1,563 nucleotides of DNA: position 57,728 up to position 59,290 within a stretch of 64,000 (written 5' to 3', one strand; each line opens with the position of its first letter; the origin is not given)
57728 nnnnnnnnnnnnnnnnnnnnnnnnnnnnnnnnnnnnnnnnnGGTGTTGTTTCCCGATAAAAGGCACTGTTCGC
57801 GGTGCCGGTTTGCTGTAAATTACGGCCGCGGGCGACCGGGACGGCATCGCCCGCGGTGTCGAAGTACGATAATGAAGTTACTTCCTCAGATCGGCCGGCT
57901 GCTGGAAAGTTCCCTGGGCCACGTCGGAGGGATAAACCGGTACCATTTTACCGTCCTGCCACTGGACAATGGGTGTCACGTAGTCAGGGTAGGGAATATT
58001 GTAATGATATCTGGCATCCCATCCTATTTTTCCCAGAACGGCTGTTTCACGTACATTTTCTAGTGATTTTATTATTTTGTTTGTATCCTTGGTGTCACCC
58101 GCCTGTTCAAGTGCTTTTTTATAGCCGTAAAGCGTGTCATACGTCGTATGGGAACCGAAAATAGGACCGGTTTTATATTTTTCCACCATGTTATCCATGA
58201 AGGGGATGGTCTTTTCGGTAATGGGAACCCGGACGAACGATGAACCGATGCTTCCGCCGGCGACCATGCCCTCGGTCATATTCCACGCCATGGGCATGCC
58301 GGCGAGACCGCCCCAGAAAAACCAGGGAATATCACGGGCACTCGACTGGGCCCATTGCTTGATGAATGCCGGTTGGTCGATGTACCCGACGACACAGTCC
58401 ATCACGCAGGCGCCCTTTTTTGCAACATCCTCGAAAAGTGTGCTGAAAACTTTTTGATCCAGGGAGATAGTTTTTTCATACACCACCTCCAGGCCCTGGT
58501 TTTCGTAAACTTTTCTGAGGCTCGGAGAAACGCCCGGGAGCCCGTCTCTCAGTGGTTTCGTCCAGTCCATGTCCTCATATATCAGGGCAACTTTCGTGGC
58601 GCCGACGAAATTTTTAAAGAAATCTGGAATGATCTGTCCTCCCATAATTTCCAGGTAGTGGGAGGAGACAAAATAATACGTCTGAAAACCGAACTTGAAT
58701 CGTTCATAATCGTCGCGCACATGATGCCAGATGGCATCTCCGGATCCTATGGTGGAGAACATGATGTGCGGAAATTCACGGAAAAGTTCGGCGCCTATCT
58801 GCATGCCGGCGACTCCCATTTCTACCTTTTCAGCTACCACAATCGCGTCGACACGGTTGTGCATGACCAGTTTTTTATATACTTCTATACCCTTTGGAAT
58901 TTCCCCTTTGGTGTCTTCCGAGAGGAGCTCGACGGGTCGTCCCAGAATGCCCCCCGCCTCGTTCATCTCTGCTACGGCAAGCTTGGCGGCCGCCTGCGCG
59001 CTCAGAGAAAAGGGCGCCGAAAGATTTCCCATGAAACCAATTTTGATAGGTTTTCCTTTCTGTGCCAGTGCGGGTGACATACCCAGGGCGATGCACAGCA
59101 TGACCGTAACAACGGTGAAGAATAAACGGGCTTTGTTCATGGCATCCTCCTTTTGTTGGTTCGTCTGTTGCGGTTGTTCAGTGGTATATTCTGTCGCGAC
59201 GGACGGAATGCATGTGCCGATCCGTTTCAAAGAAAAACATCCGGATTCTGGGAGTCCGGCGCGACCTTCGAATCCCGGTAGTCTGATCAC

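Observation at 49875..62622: Sigma-54 / TPR-GAF activator-controlled operon joining a Liv-type importer, two CoA-transferases and a carboxyltransferase; substrate unknown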

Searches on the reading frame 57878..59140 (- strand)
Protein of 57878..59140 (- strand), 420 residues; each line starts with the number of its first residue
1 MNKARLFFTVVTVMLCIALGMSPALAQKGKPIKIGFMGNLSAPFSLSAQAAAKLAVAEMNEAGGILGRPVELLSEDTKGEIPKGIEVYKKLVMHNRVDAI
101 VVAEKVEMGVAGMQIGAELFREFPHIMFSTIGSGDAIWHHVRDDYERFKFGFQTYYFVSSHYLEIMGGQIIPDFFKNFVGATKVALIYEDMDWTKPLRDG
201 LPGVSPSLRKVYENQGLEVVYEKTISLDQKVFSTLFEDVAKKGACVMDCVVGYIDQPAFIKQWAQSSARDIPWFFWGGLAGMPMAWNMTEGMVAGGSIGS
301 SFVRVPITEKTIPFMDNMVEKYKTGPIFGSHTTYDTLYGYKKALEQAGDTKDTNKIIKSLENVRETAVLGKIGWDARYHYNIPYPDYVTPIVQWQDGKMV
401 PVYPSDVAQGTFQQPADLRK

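Call 5: search_protein_families(library=pfam, proteins=[window:57878-59140:-])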
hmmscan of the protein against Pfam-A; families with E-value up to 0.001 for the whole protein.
window:57878-59140:- (420 aa): 2 families
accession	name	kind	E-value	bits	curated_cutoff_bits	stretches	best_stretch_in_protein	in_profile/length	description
PF13458.12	Peripla_BP_6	-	7.8e-30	105.1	31.7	1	31-380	1-328/343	Periplasmic binding protein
PF13433.12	Peripla_BP_5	-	2.8e-09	37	27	1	45-101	14-73/363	Periplasmic binding protein domain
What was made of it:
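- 57878..59140 (-): Periplasmic type I (Liv/HAAT-like) substrate-binding protein with a Sec signal peptide. Pfam Peripla_BP_6 7.8e-30 (call 5).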

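Call 6: search_protein_families(library=ncbifam, proteins=[window:57878-59140:-])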
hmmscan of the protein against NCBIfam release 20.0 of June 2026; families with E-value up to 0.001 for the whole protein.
window:57878-59140:- (420 aa): 3 families
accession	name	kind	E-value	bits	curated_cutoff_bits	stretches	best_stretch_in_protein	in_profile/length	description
TIGR03669.1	urea_ABC_arch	equivalog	4.1e-14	52.4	494.8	1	32-101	1-73/375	urea ABC transporter substrate-binding protein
TIGR03407.1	urea_ABC_UrtA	exception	5.4e-10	38.7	492.75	1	32-100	1-72/361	urea ABC transporter substrate-binding protein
NF011933.0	PRK15404.1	subfamily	1.1e-07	31.2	477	0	203-377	177-347/370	high-affinity branched-chain amino acid ABC transporter substrate-binding protein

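Call 12: search_solved_structures(query=window:57878-59140:-, max_evalue=0.001)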
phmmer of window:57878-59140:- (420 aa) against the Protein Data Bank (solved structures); distinct sequences matched with E-value up to 0.001: 5.
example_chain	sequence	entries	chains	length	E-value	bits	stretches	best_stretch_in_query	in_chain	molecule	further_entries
4gnr_A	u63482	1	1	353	6.8e-11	45.1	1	29-371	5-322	ABC transporter substrate-binding protein-branched chain amino acid transport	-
3i45_A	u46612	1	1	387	3.6e-07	32.8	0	32-104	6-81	Twin-arginine translocation pathway signal protein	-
3h5l_A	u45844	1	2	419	1.1e-05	27.9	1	22-118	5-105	putative Branched-chain amino acid ABC transporter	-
4zpj_A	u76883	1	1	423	1.5e-05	27.4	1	20-101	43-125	Extracellular ligand-binding receptor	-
8tg1_A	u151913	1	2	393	1.7e-05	27.2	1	29-100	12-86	Extracellular ligand-binding receptor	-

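Call 52: find_homologous_proteins(query=window:57878-59140:-, max_evalue=1e-10)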
Query window:57878-59140:- (420 aa): 174 proteins with E <= 1e-10 among 5907 candidates; the best 120 are listed.
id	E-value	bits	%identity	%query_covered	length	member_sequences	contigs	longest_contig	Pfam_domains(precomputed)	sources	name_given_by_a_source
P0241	1.5e-271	919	93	100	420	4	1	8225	PF01094.35,PF13433.13,PF13458.13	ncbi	-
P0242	1.0e-239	814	83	100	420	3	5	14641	PF01094.35,PF13433.13,PF13458.13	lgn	-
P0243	1.5e-230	784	79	100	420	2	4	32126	PF01094.35,PF13433.13,PF13458.13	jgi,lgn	jgi:branched-chain amino acid transport system substrate-binding protein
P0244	2.8e-223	760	75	100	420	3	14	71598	PF13433.13,PF13458.13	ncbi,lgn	-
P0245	4.7e-223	759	75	100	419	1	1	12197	PF13433.13,PF13458.13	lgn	-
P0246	8.3e-221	751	76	100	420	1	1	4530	PF01094.35,PF13433.13,PF13458.13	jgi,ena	-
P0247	3.2e-219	746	73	100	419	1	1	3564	PF01094.35,PF13433.13,PF13458.13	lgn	-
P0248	1.2e-214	731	74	100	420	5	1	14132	PF01094.35,PF13433.13,PF13458.13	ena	-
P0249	7.9e-214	728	74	100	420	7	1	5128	PF01094.35,PF13433.13,PF13458.13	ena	-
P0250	1.8e-188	645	66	100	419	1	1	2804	PF01094.35,PF13433.13,PF13458.13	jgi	jgi:branched-chain amino acid transport system substrate-binding protein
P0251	9.4e-186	636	65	100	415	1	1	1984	PF13433.13,PF13458.13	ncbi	-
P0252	1.2e-185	636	65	100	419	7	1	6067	PF01094.35,PF13433.13,PF13458.13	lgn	-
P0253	1.8e-185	635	65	100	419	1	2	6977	PF01094.35,PF13433.13,PF13458.13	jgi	jgi:branched-chain amino acid transport system substrate-binding protein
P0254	1.9e-185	635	65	100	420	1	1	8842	PF01094.35,PF13433.13,PF13458.13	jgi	jgi:branched-chain amino acid transport system substrate-binding protein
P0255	2.6e-185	635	65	99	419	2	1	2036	PF13433.13,PF13458.13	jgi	jgi:branched-chain amino acid transport system substrate-binding protein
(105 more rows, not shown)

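Call 59: predict_structure(alignment_id=A3)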
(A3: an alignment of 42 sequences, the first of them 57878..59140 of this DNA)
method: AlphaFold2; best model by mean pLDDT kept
length: 420 residues; sequences in the alignment: 42
mean_pLDDT: 92.6   pTM: 0.87
mean pLDDT of the five models: 92.6, 92.6, 92.0, 91.2, 90.7
residues with pLDDT >= 90: 325; 70-90: 81; 50-70: 6; < 50: 8
segments of 3 or more residues with pLDDT < 50: 20-27
pLDDT, mean of each block of 10 residues (from residue 1): 76 74 52 97 92 99 97 97 97 98 92 97 97 89 97 90 92 97 97 89 92 98 95 97 98 93 98 93 92 94 90 94 87 97 95 97 96 94 90 95 94 94
secondary structure, 60 per line:
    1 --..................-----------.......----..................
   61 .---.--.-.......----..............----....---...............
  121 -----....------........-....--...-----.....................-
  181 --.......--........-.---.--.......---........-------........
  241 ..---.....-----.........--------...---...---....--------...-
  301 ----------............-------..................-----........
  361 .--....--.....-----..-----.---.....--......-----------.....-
elements in order: H3-20 E32-38 H43-61 E70-76 H81-94 E99-102 H106-120 E126-129 H136-143 H145-148 E151-153 H159-179 E183-189 H192-199 H208-214 E218-225 H233-242 E246-250 H256-264 E273-275 H285-288 E297-299 H311-322 H330-347 H353-361 E364-367 E370-374 E391-395 E398-403 H415-419
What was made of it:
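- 57878..59140 (-): The AlphaFold model has pLDDT 92.6 (call 59).
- Tried and rejected: The model is confident (pLDDT 92.6, call 59).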

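Call 61: fold_search(model_id=the predicted structure, library=pdb)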
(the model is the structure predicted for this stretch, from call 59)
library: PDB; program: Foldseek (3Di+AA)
matches with E <= 10: 1795; with E <= 0.001: 688
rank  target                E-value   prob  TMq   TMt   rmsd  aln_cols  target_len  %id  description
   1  3h5l_A                9.0e-24  1.00  0.78  0.82   3.0       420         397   18  Crystal structure of a putative branched-chain amino acid ABC transporter from Silicibacter pomeroyi (released 2009-05-05)
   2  3h5l_B                3.4e-23  1.00  0.78  0.81   3.2       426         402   18  Crystal structure of a putative branched-chain amino acid ABC transporter from Silicibacter pomeroyi (released 2009-05-05)
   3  4n0q_B                1.9e-21  1.00  0.66  0.78   4.3       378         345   18  Crystal Structure of an ABC transporter, substrate-binding protein from Brucella melitensis 16M in complex with L-Leuc (released 2013-11-06)
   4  4gnr                  2.0e-21  1.00  0.66  0.78   3.7       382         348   21  1.0 Angstrom resolution crystal structure of the branched-chain amino acid transporter substrate binding protein LivJ fr (released 2012-09-05)
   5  3hut                  3.3e-21  1.00  0.68  0.81   4.0       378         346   18  Crystal structure of a putative branched-chain amino acid ABC transporter from Rhodospirillum rubrum (released 2009-06-30)
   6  4n0q_A                3.3e-21  1.00  0.65  0.77   4.5       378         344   18  Crystal Structure of an ABC transporter, substrate-binding protein from Brucella melitensis 16M in complex with L-Leuc (released 2013-11-06)
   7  8wch_A                6.0e-21  1.00  0.68  0.72   4.2       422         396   17  Crystal structure of SAR11_0655 bound to a co-purified ligand, L-pyroglutamate (released 2024-07-17)
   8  8tg1_A                6.0e-21  1.00  0.63  0.71   5.7       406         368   18  Caldicellulosiruptor saccharolyticus periplasmic urea-binding protein (released 2024-06-19)
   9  3ipc                  6.4e-21  1.00  0.65  0.76   4.5       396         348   18  Structure of ATU2422-GABA F77A mutant receptor in complex with leucine (released 2010-07-14)
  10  3ip5                  7.7e-21  1.00  0.65  0.77   4.4       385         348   18  Structure of Atu2422-GABA receptor in complex with alanine (released 2010-07-14)
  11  3i45                  8.2e-21  1.00  0.65  0.71   5.7       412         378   17  CRYSTAL STRUCTURE OF putative twin-arginine translocation pathway signal protein from Rhodospirillum rubrum Atcc 11170 (released 2009-07-14)
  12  4zpj                  9.8e-21  1.00  0.68  0.76   5.2       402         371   17  ABC transporter substrate-binding protein from Sphaerobacter thermophilus (released 2015-05-20)
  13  8tg1_B                1.8e-20  1.00  0.64  0.70   5.8       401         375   19  Caldicellulosiruptor saccharolyticus periplasmic urea-binding protein (released 2024-06-19)
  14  1z15                  2.9e-20  1.00  0.59  0.69   5.4       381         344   16  Crystal structure analysis of periplasmic Leu/Ile/Val-binding protein in superopen form (released 2005-10-04)
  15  4ey3                  1.8e-19  1.00  0.68  0.77   5.2       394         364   16  Crystal structure of solute binding protein of ABC transporter in complex with p-hydroxybenzoic acid (released 2012-05-30)
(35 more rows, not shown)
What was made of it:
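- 57878..59140 (-): The best PDB neighbours have the type I SBP fold but are at most 21% identical and bind mixed ligands (call 61).
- On HAAT (Liv-type) ABC importer, TC 3.A.1.4: The binding-protein fold is confirmed by a model with pLDDT 92.6 and by Foldseek (calls 59, 61).
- The structural neighbours of the binding protein include Leu-, GABA-, pyroglutamate- and urea-binding proteins (call 61). It is equally close to aromatic-acid binders (call 61).
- Tried and rejected: However, every PDB neighbour is at most 21% identical, and they bind leucine, GABA, pyroglutamate, urea or 4-hydroxybenzoate (call 61).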

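Call 76: find_encoding_contigs(protein=P0244, flank=10000, max_places=3)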
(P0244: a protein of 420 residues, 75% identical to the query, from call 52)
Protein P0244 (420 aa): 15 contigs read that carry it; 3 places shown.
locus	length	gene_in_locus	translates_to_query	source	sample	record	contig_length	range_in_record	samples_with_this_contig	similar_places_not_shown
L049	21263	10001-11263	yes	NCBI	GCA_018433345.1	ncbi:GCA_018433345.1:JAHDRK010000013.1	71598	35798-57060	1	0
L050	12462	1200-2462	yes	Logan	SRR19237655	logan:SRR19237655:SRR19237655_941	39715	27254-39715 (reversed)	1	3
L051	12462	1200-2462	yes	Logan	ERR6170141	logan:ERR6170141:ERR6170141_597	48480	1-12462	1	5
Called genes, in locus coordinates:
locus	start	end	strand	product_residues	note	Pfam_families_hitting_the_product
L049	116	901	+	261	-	PF00106:adh_short, PF01370:Epimerase (weak), PF02719:Polysacc_synt_2 (weak), PF08659:KR, PF13561:adh_short_C2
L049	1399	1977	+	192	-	-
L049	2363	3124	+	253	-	PF00005:ABC_tran, PF13304:AAA_21 (faint)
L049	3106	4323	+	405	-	PF01458:SUFBD_core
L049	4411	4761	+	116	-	PF00460:Flg_bb_rod, PF06429:Flg_bbr_C (weak)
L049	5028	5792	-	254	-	PF00753:Lactamase_B, PF12706:Lactamase_B_2, PF23023:Anti-Pycsar_Apyc1 (weak)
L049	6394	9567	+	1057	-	PF00515:TPR_1 (faint), PF01590:GAF, PF13185:GAF_2 (weak), PF13492:GAF_3, PF00158:Sigma54_activat, PF07728:AAA_5, PF14532:Sigma54_activ_2, PF25601:AAA_lid_14, +3 more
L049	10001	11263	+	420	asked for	PF13433:Peripla_BP_5 (weak), PF13458:Peripla_BP_6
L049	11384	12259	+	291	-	PF02653:BPD_transp_2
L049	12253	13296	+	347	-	PF02653:BPD_transp_2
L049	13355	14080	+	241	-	PF00005:ABC_tran, PF12399:BCA_ABC_TP_C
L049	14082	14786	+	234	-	PF00005:ABC_tran, PF13304:AAA_21 (faint)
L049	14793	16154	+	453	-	PF02515:CoA_transf_3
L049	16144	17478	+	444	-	PF02515:CoA_transf_3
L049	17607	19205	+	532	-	PF01039:Carboxyl_trans, PF03255:ACCA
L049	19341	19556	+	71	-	PF00364:Biotin_lipoyl, PF25919:BSH_CusB (faint), PF25984:BSH_YknX (faint)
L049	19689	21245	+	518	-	PF01039:Carboxyl_trans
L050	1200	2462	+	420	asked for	PF13433:Peripla_BP_5 (weak), PF13458:Peripla_BP_6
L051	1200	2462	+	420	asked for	PF13433:Peripla_BP_5 (weak), PF13458:Peripla_BP_6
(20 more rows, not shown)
